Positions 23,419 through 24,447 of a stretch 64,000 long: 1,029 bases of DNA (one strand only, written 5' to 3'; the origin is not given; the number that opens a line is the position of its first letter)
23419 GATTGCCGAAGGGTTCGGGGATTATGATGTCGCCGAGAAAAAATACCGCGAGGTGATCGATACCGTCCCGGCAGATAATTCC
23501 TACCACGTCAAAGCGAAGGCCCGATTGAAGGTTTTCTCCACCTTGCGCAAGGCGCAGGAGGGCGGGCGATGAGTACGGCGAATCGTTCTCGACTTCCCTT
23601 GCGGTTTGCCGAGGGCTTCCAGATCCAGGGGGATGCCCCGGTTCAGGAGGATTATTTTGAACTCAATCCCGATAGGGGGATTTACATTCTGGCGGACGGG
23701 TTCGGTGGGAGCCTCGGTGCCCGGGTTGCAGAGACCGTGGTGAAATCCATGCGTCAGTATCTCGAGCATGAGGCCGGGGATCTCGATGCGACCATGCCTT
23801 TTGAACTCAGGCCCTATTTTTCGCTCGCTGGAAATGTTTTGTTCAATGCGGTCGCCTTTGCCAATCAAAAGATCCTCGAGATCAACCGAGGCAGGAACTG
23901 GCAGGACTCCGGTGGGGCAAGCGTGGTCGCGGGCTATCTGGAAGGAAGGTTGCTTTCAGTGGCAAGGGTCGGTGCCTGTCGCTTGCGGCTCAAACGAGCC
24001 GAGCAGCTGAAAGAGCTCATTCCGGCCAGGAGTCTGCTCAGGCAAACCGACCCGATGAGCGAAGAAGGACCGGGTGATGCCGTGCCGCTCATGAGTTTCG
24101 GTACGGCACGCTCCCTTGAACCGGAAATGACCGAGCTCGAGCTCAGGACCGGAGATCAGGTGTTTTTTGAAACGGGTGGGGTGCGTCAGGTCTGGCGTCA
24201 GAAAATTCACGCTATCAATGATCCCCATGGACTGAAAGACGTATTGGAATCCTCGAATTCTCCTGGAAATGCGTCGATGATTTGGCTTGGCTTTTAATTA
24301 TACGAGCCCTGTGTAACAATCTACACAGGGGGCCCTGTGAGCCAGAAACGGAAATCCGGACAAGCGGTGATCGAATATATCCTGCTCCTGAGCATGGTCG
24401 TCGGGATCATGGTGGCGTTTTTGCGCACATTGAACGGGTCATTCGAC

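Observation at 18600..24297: Three FHA-domain membrane proteins (four FHA domains) plus a PP2C phosphatase embedded in the Tad locus, with no Ser/Thr kinase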

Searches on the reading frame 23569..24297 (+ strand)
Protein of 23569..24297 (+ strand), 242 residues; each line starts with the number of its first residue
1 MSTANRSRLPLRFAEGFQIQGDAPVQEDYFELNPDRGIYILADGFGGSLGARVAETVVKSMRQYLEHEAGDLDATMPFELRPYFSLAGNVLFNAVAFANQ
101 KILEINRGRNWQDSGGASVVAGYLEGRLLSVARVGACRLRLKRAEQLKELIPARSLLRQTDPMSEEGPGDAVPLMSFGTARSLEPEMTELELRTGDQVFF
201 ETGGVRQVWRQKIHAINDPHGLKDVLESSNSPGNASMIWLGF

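Call 5: search_protein_families(library=pfam, proteins=[window:23569-24297:+], max_evalue=0.01)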
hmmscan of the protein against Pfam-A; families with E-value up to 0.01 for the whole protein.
window:23569-24297:+ (242 aa): 0 families

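Call 8: search_protein_families(library=pfam, proteins=[window:23569-24297:+], max_evalue=10)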
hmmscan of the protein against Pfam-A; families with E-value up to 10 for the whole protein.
window:23569-24297:+ (242 aa): 0 families

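Call 11: search_solved_structures(query=window:23569-24297:+, max_evalue=10, show_alignments=3)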
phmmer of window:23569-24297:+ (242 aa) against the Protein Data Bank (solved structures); distinct sequences matched with E-value up to 10: 8.
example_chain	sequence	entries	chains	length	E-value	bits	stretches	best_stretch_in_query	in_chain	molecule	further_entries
2y09_A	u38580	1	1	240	0.0011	21.8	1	34-158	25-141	PROTEIN SERIN-THREONIN PHOSPHATASE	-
5d2u_A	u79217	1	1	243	0.0035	20.1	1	34-150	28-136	Protein serin-threonin phosphatase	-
2xzv_A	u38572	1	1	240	0.0058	19.3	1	34-152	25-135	PROTEIN SERIN-THREONIN PHOSPHATASE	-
2j82_A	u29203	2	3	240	0.0061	19.3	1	34-151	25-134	PROTEIN SERINE-THREONINE PHOSPHATASE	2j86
5iti_A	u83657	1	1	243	0.0064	19.2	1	34-150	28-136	Protein serin-threonin phosphatase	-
2rqx_A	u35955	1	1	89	0.023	17.3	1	111-159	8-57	Polymyxin B resistance protein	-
8wfx_M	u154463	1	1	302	0.61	12.7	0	24-51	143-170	CRISPR system Cms protein Csm4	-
4peq_B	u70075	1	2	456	0.75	12.4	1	92-181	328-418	Ribonuclease/angiogenin inhibitor 1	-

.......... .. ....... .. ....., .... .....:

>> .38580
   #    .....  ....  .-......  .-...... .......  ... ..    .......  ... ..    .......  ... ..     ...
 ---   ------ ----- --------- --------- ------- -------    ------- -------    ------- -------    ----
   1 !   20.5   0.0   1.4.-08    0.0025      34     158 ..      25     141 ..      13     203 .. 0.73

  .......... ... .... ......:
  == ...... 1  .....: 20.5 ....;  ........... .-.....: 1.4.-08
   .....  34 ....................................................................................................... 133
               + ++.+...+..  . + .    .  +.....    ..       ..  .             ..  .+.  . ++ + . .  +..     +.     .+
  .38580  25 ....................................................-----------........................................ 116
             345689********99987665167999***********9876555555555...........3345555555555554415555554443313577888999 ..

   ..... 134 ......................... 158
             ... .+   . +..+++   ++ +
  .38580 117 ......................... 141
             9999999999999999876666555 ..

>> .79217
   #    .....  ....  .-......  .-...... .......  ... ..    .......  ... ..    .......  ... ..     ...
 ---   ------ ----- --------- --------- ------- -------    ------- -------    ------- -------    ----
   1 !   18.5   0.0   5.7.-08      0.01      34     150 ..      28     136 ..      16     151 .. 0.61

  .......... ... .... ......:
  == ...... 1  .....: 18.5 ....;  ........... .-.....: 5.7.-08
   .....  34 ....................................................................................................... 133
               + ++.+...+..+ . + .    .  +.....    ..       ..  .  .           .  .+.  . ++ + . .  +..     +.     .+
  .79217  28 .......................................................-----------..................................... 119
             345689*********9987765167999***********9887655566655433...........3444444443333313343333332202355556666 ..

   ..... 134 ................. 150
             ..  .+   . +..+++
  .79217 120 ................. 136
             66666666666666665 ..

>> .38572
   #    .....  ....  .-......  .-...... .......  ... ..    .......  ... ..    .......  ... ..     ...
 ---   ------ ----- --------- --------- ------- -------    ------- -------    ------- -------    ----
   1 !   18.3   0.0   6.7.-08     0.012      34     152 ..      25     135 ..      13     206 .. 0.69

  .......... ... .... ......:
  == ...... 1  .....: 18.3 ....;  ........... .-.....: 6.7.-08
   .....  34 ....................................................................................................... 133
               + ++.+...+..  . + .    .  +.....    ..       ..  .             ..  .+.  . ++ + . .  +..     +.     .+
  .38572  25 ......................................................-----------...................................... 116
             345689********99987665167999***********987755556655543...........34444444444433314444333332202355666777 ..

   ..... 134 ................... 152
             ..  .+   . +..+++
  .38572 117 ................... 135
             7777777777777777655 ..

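Call 12: search_protein_families(library=ncbifam, proteins=[window:23569-24297:+], max_evalue=0.1)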
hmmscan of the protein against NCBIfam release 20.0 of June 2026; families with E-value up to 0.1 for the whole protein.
window:23569-24297:+ (242 aa): 2 families
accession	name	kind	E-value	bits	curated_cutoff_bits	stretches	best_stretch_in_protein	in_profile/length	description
NF033484.1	Stp1_PP2C_phos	equivalog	7.7e-10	38.7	230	1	27-214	12-197/232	Stp1/IreP family PP2C-type Ser/Thr phosphatase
NF011149.0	PRK14559.1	equivalog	1.4e-06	27.4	374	1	35-148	410-515/642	serine/threonine phosphatase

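Call 14: find_homologous_proteins(query=window:23569-24297:+, max_evalue=0.001)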
Query window:23569-24297:+ (242 aa): 136 proteins with E <= 0.001 among 1243 candidates; the best 120 are listed.
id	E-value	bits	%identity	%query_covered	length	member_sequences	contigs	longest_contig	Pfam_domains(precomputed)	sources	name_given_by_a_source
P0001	1.3e-144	498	91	100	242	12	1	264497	-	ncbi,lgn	-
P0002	9.0e-137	472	87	100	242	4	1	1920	-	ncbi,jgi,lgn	jgi:serine/threonine protein phosphatase PrpC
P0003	7.5e-132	456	81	100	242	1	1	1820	-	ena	-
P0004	6.2e-123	427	77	100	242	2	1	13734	-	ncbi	-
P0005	4.8e-122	424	77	100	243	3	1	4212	-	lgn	-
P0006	9.0e-117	407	73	100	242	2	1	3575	-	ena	-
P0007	1.9e-114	399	71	100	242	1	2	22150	-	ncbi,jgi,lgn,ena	jgi:hypothetical protein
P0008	2.0e-114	399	71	100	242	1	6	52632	-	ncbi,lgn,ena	-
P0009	1.1e-102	360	63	100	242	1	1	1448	-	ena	-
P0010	6.0e-102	358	64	100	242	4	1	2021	-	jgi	jgi:serine/threonine protein phosphatase PrpC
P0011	3.5e-101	356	65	100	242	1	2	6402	-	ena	-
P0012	6.1e-101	355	64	100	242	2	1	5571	-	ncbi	-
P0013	1.2e-100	354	63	100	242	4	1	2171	-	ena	-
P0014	1.3e-100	354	62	100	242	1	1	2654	-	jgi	jgi:serine/threonine protein phosphatase PrpC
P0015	1.8e-100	353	64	100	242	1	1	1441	-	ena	-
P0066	5.7e-80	286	53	100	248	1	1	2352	PF13672.12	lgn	-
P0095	3.3e-49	186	46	86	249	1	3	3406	PF07228.18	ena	-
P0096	5.5e-49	185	45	90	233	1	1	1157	PF13672.12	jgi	jgi:serine/threonine protein phosphatase PrpC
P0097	9.7e-49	184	43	95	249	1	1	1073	PF07228.18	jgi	jgi:serine/threonine protein phosphatase PrpC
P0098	2.4e-48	183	40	100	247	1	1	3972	PF13672.12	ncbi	-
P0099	2.9e-48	182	41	96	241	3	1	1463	PF13672.12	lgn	-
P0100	4.3e-48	182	40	100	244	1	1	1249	PF13672.12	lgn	-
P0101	6.2e-48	181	44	86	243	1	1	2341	PF13672.12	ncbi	-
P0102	7.5e-48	181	45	82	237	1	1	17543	PF13672.12,PF07228.18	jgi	jgi:serine/threonine protein phosphatase PrpC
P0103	1.4e-47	180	42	93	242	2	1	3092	PF13672.12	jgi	jgi:PPM family protein phosphatase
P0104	2.4e-47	179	40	98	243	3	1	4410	PF13672.12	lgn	-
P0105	5.9e-47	178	45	83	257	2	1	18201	PF07228.18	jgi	-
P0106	7.2e-47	178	42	93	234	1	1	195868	PF13672.12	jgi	jgi:serine/threonine protein phosphatase PrpC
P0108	1.0e-46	177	44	91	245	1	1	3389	PF13672.12,PF07228.18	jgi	jgi:PPM family protein phosphatase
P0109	1.0e-46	177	44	91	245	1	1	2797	PF13672.12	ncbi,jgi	jgi:serine/threonine protein phosphatase PrpC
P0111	7.4e-46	175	43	86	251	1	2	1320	PF13672.12,PF07228.18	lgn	-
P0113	9.9e-46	174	42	93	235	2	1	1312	PF13672.12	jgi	jgi:serine/threonine protein phosphatase PrpC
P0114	1.6e-45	173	46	84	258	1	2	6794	PF07228.18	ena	-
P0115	1.9e-45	173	41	96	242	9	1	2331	PF13672.12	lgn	-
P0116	2.9e-45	173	44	84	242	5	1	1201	PF13672.12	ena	-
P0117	4.6e-45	172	40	97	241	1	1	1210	PF13672.12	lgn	-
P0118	2.2e-44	170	42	88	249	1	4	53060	PF13672.12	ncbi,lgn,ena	-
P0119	2.2e-44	170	46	78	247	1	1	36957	PF13672.12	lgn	-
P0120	1.1e-43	167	43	86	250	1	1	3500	PF13672.12,PF07228.18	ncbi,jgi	jgi:serine/threonine protein phosphatase PrpC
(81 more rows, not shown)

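Call 18: find_related_loci(query=A1, collection=genome_contigs, flank=10000)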
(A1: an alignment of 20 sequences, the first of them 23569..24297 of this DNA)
Query A1 (242 aa) in genome_contigs; peptide patterns used: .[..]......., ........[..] (x = any residue, [..] = any of these).
123 stretches matched a pattern; 65 encode a relative of the query (tblastn E <= 1e-3); 65 distinct loci.
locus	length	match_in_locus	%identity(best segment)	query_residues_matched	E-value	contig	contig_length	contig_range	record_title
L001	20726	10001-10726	91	1-242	5e-150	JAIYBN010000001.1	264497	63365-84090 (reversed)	MAG: Proteobacteria bacterium isolate E1_MAG_00048 pond_E1_MAG_00048_000000000007, whole genome shotgun sequence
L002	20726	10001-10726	88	1-242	2e-147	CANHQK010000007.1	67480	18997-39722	MAG: Bdellovibrionales bacterium isolate RE-26jul17-3 genome assembly, contig: RE-26jul17-C377, whole genome shotgun seq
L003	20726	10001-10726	90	1-242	3e-147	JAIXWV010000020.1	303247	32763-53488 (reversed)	MAG: Proteobacteria bacterium isolate D4_MAG_00031 pond_D4_MAG_00031_000000000030, whole genome shotgun sequence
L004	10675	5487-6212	71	1-242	2e-121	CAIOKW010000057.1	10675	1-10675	MAG: Oligoflexia bacterium isolate Umea_bin-07902 genome assembly, contig: bin-07902:057/351, whole genome shotgun seque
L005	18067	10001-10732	61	1-242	2e-98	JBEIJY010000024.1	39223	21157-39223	MAG: Bdellovibrionales bacterium isolate Sample-103-S77-bin-69 Sample_103_S77-bin_69-k141_2948731, whole genome shotgun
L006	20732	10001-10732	60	1-242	1e-96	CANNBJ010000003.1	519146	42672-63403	MAG: Bdellovibrionales bacterium isolate ZE-Jul18-80 genome assembly, contig: ZE-Jul18-C5, whole genome shotgun sequence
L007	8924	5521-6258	56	1-242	8e-92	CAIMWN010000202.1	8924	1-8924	MAG: Oligoflexia bacterium isolate AM-2014_bin-1399 genome assembly, contig: bin-1399:202/337, whole genome shotgun sequ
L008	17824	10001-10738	52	2-242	4e-85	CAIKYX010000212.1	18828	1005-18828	MAG: Oligoflexia bacterium isolate VK_bin-3925 genome assembly, contig: bin-3925:212/278, whole genome shotgun sequence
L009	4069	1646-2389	52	1-242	1e-84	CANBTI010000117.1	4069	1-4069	MAG: Bdellovibrionales bacterium isolate JR-MC-C-240519-135 genome assembly, contig: JR-MC-C-240519-C32573, whole genome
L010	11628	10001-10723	57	5-242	9e-84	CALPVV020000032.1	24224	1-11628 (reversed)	MAG: Nitrosovibrio sp. Nv4 isolate HRS-ES2-bin-178 genome assembly, contig: HRSG-E12-C721, whole genome shotgun sequence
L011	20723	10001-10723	56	5-242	2e-80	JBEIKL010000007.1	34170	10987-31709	MAG: Bdellovibrionales bacterium isolate Sample-104-S4-bin-132 Sample_104_S4-bin_132-k141_1316175, whole genome shotgun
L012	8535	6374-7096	54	5-242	8e-78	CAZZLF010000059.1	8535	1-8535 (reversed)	MAG TPA_asm: uncultured Bdellovibrio sp. isolate SRP124364_co1_342 genome assembly, contig: NODE_10024_length_8535_cov_3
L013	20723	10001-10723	56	6-242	8e-88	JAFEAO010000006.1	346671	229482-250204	MAG: Bdellovibrionales bacterium isolate SZAS-1 PROT-KAN-3__6__length-346671, whole genome shotgun sequence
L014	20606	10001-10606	46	17-216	3e-54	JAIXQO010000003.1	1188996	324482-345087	MAG: Proteobacteria bacterium isolate C4_MAG_00031 pond_C4_MAG_00031_000000000006, whole genome shotgun sequence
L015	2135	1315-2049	41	3-237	5e-55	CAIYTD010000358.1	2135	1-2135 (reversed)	MAG: Oligoflexia bacterium isolate Umea1_bin-2153 genome assembly, contig: bin-2153:358/400, whole genome shotgun sequen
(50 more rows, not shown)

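Call 29: predict_structure(alignment_id=A1)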
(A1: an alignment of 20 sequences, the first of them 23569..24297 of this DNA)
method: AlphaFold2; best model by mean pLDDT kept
length: 242 residues; sequences in the alignment: 20
mean_pLDDT: 88.9   pTM: 0.88
mean pLDDT of the five models: 88.9, 88.9, 88.4, 87.6, 86.3
residues with pLDDT >= 90: 162; 70-90: 60; 50-70: 11; < 50: 9
segments of 3 or more residues with pLDDT < 50: 1-5, 72-75
pLDDT, mean of each block of 10 residues (from residue 1): 57 94 93 94 95 98 83 53 83 94 94 93 94 97 95 93 89 90 91 97 92 90 84 92 95
secondary structure, 60 per line:
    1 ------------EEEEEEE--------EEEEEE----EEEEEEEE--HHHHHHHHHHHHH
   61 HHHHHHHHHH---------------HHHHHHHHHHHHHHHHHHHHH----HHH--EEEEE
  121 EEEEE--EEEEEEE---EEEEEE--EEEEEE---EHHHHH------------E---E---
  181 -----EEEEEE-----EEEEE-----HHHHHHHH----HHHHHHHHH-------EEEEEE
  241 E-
elements in order: E13-19 E28-33 E38-45 H48-70 H86-106 E116-125 E128-134 E138-143 E146-151 H156-160 E186-191 E197-201 H207-214 H219-227 E235-241

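Call 34: fold_search(model_id=the predicted structure, library=pdb)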
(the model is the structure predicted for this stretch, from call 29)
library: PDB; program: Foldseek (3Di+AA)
matches with E <= 10: 605; with E <= 0.001: 164
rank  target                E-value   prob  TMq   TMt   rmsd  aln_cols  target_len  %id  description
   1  2j86_B                2.8e-16  1.00  0.75  0.77   4.0       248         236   20  Structural analysis of the PP2C Family Phosphatase tPphA of Thermosynechococcus elongatus (released 2007-11-06)
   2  2y09                  3.1e-16  1.00  0.78  0.80   3.6       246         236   20  The cyanobacterial PP2C-like phosphatase tPphA requires three metals in the catalytic center for efficient catalysis (released 2011-02-09)
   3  5iti                  3.7e-16  1.00  0.78  0.79   3.5       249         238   19  A cynobacterial PP2C (tPphA) structure (released 2016-05-04)
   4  2xzv                  5.0e-16  1.00  0.77  0.78   3.8       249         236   19  The cyanobacterial PP2C-like phosphatase tPphA requires three metals in the catalytic center for efficient catalysis (released 2011-02-09)
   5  5d2u                  5.0e-16  1.00  0.77  0.77   3.6       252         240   20  Crystal structure of tPphA Variant - H39A (released 2016-05-04)
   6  2j86_A                1.5e-15  1.00  0.76  0.79   3.7       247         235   20  Structural analysis of the PP2C Family Phosphatase tPphA of Thermosynechococcus elongatus (released 2007-11-06)
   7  2j82                  1.5e-15  1.00  0.75  0.81   3.4       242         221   19  Structural analysis of the PP2C Family Phosphatase tPphA from Thermosynechococcus elongatus (released 2007-11-06)
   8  2jfr                  9.2e-15  1.00  0.75  0.77   3.2       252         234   17  Crystal structure of the PPM Ser-Thr phosphatase MsPP from Mycobacterium smegmatis in complex with phosphate at 0.83 A r (released 2007-07-24)
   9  2jfs                  1.1e-14  1.00  0.77  0.80   3.0       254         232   16  Crystal structure of the PPM Ser-Thr phosphatase MsPP from Mycobacterium smegmatis in complex with cacodylate (released 2007-07-24)
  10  6jkv_A                1.7e-14  1.00  0.74  0.78   3.9       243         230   19  PppA, a key regulatory component of T6SS in Pseudomonas aeruginosa (released 2019-06-26)
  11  6jkv_B                4.3e-14  1.00  0.74  0.79   3.5       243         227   19  PppA, a key regulatory component of T6SS in Pseudomonas aeruginosa (released 2019-06-26)
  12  1txo_A                5.1e-14  1.00  0.76  0.78   3.8       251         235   18  Crystal structure of the Mycobacterium tuberculosis serine/threonine phosphatase PstP/Ppp at 1.95 A. (released 2004-11-23)
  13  1txo_B                5.4e-14  1.00  0.73  0.75   4.4       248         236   18  Crystal structure of the Mycobacterium tuberculosis serine/threonine phosphatase PstP/Ppp at 1.95 A. (released 2004-11-23)
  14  2cm1                  6.1e-14  1.00  0.74  0.77   4.0       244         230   18  Crystal structure of the catalytic domain of serine threonine protein phosphatase PstP in complex with 2 Manganese ions. (released 2007-06-12)
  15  6iht_A                2.9e-13  1.00  0.76  0.75   3.8       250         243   16  Crystal structure of bacterial serine phosphatase bound with phosphorylated peptide (released 2019-08-07)
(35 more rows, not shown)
